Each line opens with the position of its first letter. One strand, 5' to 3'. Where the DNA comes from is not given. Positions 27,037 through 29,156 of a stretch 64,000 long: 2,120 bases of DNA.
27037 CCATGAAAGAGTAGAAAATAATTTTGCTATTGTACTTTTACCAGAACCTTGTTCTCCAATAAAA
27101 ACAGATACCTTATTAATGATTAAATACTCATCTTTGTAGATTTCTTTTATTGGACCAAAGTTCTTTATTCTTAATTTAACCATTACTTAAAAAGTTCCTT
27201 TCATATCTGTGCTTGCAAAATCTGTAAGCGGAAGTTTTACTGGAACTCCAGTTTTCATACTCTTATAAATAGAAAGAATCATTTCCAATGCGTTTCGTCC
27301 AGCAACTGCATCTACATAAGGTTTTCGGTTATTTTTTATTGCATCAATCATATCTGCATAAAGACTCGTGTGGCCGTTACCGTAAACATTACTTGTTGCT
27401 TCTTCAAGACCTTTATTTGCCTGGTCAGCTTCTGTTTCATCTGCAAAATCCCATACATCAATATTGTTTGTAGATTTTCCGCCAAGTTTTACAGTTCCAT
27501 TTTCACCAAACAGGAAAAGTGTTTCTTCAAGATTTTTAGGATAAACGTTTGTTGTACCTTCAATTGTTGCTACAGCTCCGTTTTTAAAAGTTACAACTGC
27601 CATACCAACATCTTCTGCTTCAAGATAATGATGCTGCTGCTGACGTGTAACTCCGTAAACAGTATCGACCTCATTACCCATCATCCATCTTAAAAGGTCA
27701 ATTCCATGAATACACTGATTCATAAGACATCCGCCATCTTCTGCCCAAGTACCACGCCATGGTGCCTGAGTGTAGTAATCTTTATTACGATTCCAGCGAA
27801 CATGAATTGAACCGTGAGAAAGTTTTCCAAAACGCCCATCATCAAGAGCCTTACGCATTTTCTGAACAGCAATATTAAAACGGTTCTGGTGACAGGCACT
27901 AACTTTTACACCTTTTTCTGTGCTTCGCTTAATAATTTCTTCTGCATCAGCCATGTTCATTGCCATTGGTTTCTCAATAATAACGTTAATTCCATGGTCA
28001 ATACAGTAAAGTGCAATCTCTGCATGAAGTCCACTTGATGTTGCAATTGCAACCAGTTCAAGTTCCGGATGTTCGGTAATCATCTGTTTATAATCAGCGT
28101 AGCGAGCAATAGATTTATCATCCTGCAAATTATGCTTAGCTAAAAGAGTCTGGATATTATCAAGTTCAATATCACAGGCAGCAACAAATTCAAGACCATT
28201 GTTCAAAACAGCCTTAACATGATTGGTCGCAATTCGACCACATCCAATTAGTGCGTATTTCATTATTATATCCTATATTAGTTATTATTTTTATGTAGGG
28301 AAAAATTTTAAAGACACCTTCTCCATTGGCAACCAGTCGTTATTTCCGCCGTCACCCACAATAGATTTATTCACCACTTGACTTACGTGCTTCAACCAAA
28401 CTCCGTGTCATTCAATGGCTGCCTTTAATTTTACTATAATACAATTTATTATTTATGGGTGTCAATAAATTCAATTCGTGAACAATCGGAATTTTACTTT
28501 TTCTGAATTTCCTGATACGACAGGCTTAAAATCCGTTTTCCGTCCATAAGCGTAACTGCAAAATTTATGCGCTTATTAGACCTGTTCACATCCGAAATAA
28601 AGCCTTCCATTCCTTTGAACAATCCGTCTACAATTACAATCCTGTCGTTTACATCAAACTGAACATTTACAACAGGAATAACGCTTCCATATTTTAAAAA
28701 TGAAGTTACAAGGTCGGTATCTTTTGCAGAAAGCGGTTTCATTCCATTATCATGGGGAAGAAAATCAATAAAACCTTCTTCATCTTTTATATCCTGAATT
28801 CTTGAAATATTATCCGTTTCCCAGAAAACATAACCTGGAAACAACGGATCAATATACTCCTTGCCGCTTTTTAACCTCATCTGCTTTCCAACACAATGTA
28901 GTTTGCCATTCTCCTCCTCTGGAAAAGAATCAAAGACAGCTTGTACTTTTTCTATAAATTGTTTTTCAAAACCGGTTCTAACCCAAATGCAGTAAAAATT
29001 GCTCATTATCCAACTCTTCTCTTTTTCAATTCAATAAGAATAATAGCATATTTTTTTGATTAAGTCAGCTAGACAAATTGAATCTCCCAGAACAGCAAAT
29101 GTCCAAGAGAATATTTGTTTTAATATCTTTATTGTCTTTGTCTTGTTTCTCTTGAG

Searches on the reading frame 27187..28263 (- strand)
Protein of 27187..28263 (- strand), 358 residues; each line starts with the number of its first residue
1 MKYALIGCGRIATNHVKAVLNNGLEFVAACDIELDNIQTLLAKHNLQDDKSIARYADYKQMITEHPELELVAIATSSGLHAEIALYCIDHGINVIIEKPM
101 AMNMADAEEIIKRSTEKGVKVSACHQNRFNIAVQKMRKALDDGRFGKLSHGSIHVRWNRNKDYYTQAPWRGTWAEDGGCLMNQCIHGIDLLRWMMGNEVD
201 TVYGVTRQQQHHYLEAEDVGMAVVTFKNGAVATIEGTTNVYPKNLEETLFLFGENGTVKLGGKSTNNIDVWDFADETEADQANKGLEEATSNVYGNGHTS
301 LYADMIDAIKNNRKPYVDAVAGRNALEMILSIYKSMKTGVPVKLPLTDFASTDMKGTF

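Call 4: search_protein_families(library=pfam, proteins=[window:27187-28263:-], max_evalue=0.01)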
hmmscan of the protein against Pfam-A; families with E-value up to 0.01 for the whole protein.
window:27187-28263:- (358 aa): 4 families
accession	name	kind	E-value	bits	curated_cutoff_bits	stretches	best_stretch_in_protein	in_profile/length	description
PF22725.1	GFO_IDH_MocA_C3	-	4.3e-31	107.9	27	1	133-258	1-123/124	GFO/IDH/MocA C-terminal domain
PF02894.22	GFO_IDH_MocA_C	-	2.3e-29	103.2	22.9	1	137-344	1-218/218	Oxidoreductase family, C-terminal alpha/beta domain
PF01408.29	GFO_IDH_MocA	-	4.7e-22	79.4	24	1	1-123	1-118/120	Oxidoreductase family, NAD-binding Rossmann fold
PF03447.22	NAD_binding_3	-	1.9e-05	25.7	24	1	7-121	1-113/116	Homoserine dehydrogenase, NAD binding domain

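Call 7: search_protein_families(library=ncbifam, proteins=[window:27187-28263:-], max_evalue=0.01)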
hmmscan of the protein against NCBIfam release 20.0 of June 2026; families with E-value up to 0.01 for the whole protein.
window:27187-28263:- (358 aa): 11 families
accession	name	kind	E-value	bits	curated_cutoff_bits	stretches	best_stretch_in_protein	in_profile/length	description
TIGR04380.1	myo_inos_iolG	equivalog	9.9e-40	136.4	355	1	2-343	3-330/330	inositol 2-dehydrogenase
NF040723.1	UDP-GlcNAcDh_Arch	equivalog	1.2e-36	126.8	450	1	1-336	1-301/302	UDP-N-acetylglucosamine 3-dehydrogenase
NF052479.1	LevoglcsnDh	equivalog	3.1e-22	78.8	650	2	3-207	6-213/386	levoglucosan dehydrogenase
NF052679.1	InsChiInosDhIolG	equivalog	2.7e-15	56.2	540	1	2-262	4-252/343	bifunctional inositol 2-dehydrogenase/D-chiro-inositol 1-dehydrogenase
NF007574.0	PRK10206.1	equivalog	3e-14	52.8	352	1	51-208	49-200/345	oxidoreductase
NF041392.1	XylDh_Gfo6_Halo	equivalog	2.1e-12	46.5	350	1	53-343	69-349/350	D-xylose 1-dehydrogenase Gfo6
NF008607.0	PRK11579.1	subfamily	4.5e-12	45.6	330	1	29-329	27-330/346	oxidoreductase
NF058561.1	BT_2158_fam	equivalog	1.1e-08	34.1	750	1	4-150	39-179/487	glycoside 3-dehydrogenase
NF058563.1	BT_2159_fam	equivalog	1.2e-06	27.8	650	1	2-234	2-220/350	disaccharide 3-dehydrogenase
TIGR03944.1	dehyd_SbnB_fam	equivalog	0.006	15.6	326.9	1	3-78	135-209/327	2,3-diaminopropionate biosynthesis protein SbnB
NF009830.0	PRK13304.1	equivalog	0.0067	15.9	267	0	1-98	2-92/265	aspartate dehydrogenase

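Call 17: find_related_loci(query=window:27187-28263:-, collection=genome_contigs, flank=8000)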
Query window:27187-28263:- (358 aa) in genome_contigs; peptide patterns used: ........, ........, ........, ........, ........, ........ (x = any residue, [..] = any of these).
503 stretches matched a pattern; 454 encode a relative of the query (tblastn E <= 1e-3); the best 80 are kept; 80 distinct loci.
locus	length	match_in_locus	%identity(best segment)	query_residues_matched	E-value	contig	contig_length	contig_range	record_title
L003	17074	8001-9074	95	1-358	0e+0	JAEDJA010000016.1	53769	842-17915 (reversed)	MAG: Treponema sp. isolate MAG176 NODE_283_length_53769_cov_73.852850, whole genome shotgun sequence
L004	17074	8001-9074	94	1-358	0e+0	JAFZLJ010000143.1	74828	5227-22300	MAG: Treponema sp. isolate RGIG7872 Water_buffalos_Reticulum-4__c939434, whole genome shotgun sequence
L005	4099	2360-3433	93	1-358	0e+0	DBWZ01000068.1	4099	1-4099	MAG TPA_asm: Pseudobutyrivibrio sp. UBA1225 UBA1225_contig_268864, whole genome shotgun sequence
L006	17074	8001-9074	92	1-358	0e+0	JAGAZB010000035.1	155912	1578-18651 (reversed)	MAG: Treponema sp. isolate RGIG8904 Water_deer_Omasum.Co__c386233, whole genome shotgun sequence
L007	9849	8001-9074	90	1-358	0e+0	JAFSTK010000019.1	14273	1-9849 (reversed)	MAG: Treponema sp. isolate RGIG3457 Goat_Rumen.Co__c373496, whole genome shotgun sequence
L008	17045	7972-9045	89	1-358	0e+0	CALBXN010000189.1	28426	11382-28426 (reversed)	MAG TPA_asm: uncultured Treponema sp. isolate SRR6425805_bin.27_CONCOCT_v1.1_MAG genome assembly, contig: ERZ1767615.688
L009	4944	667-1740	90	1-358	0e+0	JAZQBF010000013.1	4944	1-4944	MAG: Faecousia sp. isolate T1900044641_TS20190107.MAGScoT_cleanbin_000043 SGB_1259_k141_362022, whole genome shotgun seq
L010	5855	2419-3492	90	1-358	0e+0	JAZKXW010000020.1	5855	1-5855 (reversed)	MAG: Faecousia sp. isolate T1900045113_TC20190107.MAGScoT_cleanbin_000013 SGB_4802_k141_1585281, whole genome shotgun se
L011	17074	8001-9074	87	1-358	0e+0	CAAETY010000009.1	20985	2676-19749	MAG TPA_asm: Peptococcaceae bacterium, isolate HGM14211, WGS project CAAETY010000000 data, contig: ERS608579_47_k95_4342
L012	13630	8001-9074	88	1-358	0e+0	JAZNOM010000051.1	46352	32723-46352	MAG: Eubacteriales bacterium isolate T1900044652_TS20190118.MAGScoT_cleanbin_000039 SGB_1436_k141_1930121, whole genome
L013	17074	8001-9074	86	1-358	0e+0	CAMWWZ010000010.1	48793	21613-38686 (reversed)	MAG TPA_asm: uncultured Treponema sp. isolate SRR14411325_bin.9_metawrap_v1.3_MAG genome assembly, contig: NODE.34_lengt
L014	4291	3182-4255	87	1-358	0e+0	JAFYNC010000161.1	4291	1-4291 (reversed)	MAG: Clostridia bacterium isolate RGIG7241 Water_buffalos_Cecum-2__c1061767, whole genome shotgun sequence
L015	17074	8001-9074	88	1-358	0e+0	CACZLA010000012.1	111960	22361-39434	MAG: uncultured Lachnospiraceae bacterium isolate RUG12719 genome assembly, contig: RUG12719_asm_12, whole genome shotgu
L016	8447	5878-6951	87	1-358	0e+0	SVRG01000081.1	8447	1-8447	MAG: Oscillospiraceae bacterium isolate SIG637 NODE_32474_length_8447_cov_1.143870, whole genome shotgun sequence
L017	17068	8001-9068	86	1-356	0e+0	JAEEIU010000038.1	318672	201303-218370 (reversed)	MAG: Treponema sp. isolate Tb.RUG.153 k141_7205854_flag=0_multi=18.0008_len=318672, whole genome shotgun sequence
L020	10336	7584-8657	86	1-358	0e+0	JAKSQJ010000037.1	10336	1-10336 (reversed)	MAG: Clostridia bacterium isolate Horse_feces226 MAG226_37, whole genome shotgun sequence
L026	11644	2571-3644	84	1-358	0e+0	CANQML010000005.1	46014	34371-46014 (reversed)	MAG: Candidatus Gastranaerophilales bacterium isolate Lapin-014__bin53 genome assembly, contig: Lapin-014__NODE_553_leng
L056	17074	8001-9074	78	1-358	0e+0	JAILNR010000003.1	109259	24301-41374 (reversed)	MAG: Saccharofermentans sp. isolate RUI285 k141_13301175_flag=0_multi=40.0000_len=109259, whole genome shotgun sequence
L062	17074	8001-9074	78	1-358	0e+0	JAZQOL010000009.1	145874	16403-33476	MAG: Lachnospiraceae bacterium isolate T1900045243_TH20190013.MAGScoT_cleanbin_000020 SGB_5585_k141_3441024, whole genom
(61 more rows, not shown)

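Call 86: search_protein_families(library=pfam, proteins=[L015:9107-10222:+, L015:10267-11586:+, L015:11562-12776:+, L056:9111-10316:+, L056:10313-11038:+, L056:11061-11966:+, L026:4269-5222:+, L026:5191-5799:+, L020:9208-9915:+, L062:9966-11204:+], max_evalue=0.0001)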
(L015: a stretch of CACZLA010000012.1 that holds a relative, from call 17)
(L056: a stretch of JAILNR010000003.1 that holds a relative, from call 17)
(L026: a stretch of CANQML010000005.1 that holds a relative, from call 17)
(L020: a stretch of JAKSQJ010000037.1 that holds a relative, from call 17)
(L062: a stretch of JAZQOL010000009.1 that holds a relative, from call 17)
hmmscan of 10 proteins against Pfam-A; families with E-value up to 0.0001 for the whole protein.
L015:9107-10222:+ (371 aa): 4 families
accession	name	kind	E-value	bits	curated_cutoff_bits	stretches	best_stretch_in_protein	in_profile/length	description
PF00534.26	Glycos_transf_1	-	2.9e-17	63.2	26.4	1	188-348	9-170/172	Glycosyl transferases group 1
PF13692.12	Glyco_trans_1_4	-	4.7e-12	46.8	27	1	195-336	2-142/142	Glycosyl transferases group 1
PF13524.12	Glyco_trans_1_2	-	3.5e-08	33.9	25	1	213-363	6-141/144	Glycosyl transferase-like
PF13439.12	Glyco_transf_4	-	9.3e-08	32.7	28.5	1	28-156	14-141/170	Glycosyltransferase Family 4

L015:10267-11586:+ (439 aa): 0 families

L015:11562-12776:+ (404 aa): 1 family
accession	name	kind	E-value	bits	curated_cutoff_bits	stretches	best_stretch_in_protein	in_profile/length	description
PF01943.22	Polysacc_synt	-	1.1e-05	25.5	28.2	1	24-265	16-272/274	Polysaccharide biosynthesis protein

L056:9111-10316:+ (401 aa): 2 families
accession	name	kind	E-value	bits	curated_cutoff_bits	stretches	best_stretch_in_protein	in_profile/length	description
PF00108.29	Thiolase_N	-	7e-76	255.5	26.4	1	4-263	1-260/260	Thiolase, N-terminal domain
PF02803.24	Thiolase_C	-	3.8e-42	143.2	27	1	271-400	2-123/123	Thiolase, C-terminal domain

L056:10313-11038:+ (241 aa): 5 families
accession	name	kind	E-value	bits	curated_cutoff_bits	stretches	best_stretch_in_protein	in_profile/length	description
PF13561.12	adh_short_C2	-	3.3e-60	204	27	1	17-239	6-235/236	Enoyl-(Acyl carrier protein) reductase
PF00106.31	adh_short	-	1.7e-52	178.2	26.6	1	8-192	1-192/195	short chain dehydrogenase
PF08659.16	KR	-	5.5e-16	59.4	22.6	1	10-160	3-162/180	KR domain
PF23441.1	SDR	-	3.8e-05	23.6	27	0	7-239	7-255/258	SDR-like rossmann domain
PF01370.27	Epimerase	-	4.3e-05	23.5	20.9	1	10-180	1-176/240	NAD dependent epimerase/dehydratase family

L056:11061-11966:+ (301 aa): 4 families
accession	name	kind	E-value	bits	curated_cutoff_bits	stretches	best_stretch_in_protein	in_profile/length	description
PF00132.30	Hexapep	-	4.1e-29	99.5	27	3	117-151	2-36/36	Bacterial transferase hexapeptide (six repeats)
PF25084.1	LbH_EIF2B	-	1.4e-10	41.5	54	1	111-166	4-87/105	EIF2B subunit epsilon LbH domain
PF14602.12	Hexapep_2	-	1.8e-08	34.4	27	0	252-282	6-34/34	Hexapeptide repeat of succinyl-transferase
PF25087.1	GMPPB_C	-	7e-06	26.1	39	0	111-159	5-53/110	GMPPB C-terminal domain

L026:4269-5222:+ (317 aa): 3 families
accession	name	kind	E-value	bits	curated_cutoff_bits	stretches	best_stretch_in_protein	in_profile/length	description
PF15632.11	ATPgrasp_Ter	-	4.4e-16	59.3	29.1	1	178-303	8-123/131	ATP-grasp in the biosynthetic pathway with Ter operon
PF02655.19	ATP-grasp_3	-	1.5e-06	28.8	23.2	1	114-261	2-156/160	ATP-grasp domain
PF21360.3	PylC-like_N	-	1.9e-06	28.4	27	1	15-95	9-89/96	PylC-like, N-terminal domain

L026:5191-5799:+ (202 aa): 1 family
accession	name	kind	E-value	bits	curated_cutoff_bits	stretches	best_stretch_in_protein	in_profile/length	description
PF13419.12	HAD_2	-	7.1e-05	23.4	23.8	0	10-38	3-31/178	Haloacid dehalogenase-like hydrolase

L020:9208-9915:+ (235 aa): 1 family
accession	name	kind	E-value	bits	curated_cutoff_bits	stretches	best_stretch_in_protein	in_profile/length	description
PF08889.16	WbqC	-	2.4e-64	217.6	21.3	1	7-226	1-217/218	WbqC-like protein family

L062:9966-11204:+ (412 aa): 2 families
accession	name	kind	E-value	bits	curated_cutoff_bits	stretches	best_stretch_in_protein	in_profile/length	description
PF02784.22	Orn_Arg_deC_N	-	4.1e-25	89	23.4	1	42-277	10-246/247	Pyridoxal-dependent decarboxylase, pyridoxal binding domain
PF00278.28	Orn_DAP_Arg_deC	-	1.5e-06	28.9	23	1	177-368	5-95/95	Pyridoxal-dependent decarboxylase, C-terminal sheet domain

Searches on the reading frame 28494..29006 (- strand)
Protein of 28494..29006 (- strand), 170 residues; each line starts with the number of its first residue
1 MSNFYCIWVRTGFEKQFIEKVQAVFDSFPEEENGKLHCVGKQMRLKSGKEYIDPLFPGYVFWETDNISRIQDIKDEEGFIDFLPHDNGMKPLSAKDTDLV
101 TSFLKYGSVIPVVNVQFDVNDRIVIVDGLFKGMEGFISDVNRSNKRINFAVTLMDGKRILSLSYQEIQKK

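Call 4: search_protein_families(library=pfam, proteins=[window:28494-29006:-], max_evalue=0.01)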
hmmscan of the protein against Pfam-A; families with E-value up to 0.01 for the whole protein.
window:28494-29006:- (170 aa): 1 family
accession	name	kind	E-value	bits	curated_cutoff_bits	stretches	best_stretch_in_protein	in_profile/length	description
PF02357.24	NusG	-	7e-06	26.9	22.2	1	3-96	2-88/93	Transcription termination factor nusG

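Call 7: search_protein_families(library=ncbifam, proteins=[window:28494-29006:-], max_evalue=0.01)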
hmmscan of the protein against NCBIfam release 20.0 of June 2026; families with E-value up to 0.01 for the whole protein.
window:28494-29006:- (170 aa): 6 families
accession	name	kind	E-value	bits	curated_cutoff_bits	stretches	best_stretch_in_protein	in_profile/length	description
NF033641.1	antiterm_LoaP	exception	1e-21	77.8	125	1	4-168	1-165/166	antiterminator LoaP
TIGR00922.1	nusG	equivalog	9.8e-12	45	135.7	1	47-169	46-171/172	transcription termination/antitermination protein NusG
TIGR01955.1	RfaH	equivalog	9.7e-06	25.7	144.5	1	52-167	44-158/159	transcription/translation regulatory transformer protein RfaH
NF033644.1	antiterm_UpxY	subfamily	1.6e-05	25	100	1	50-147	42-144/164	UpxY family transcription antiterminator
NF006534.0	PRK09014.1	equivalog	0.0006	19.8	124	1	49-168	44-160/162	transcription/translation regulatory transformer protein RfaH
TIGR01956.2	NusG_myco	equivalog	0.002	17.8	150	1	115-169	184-238/239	transcription termination/antitermination protein NusG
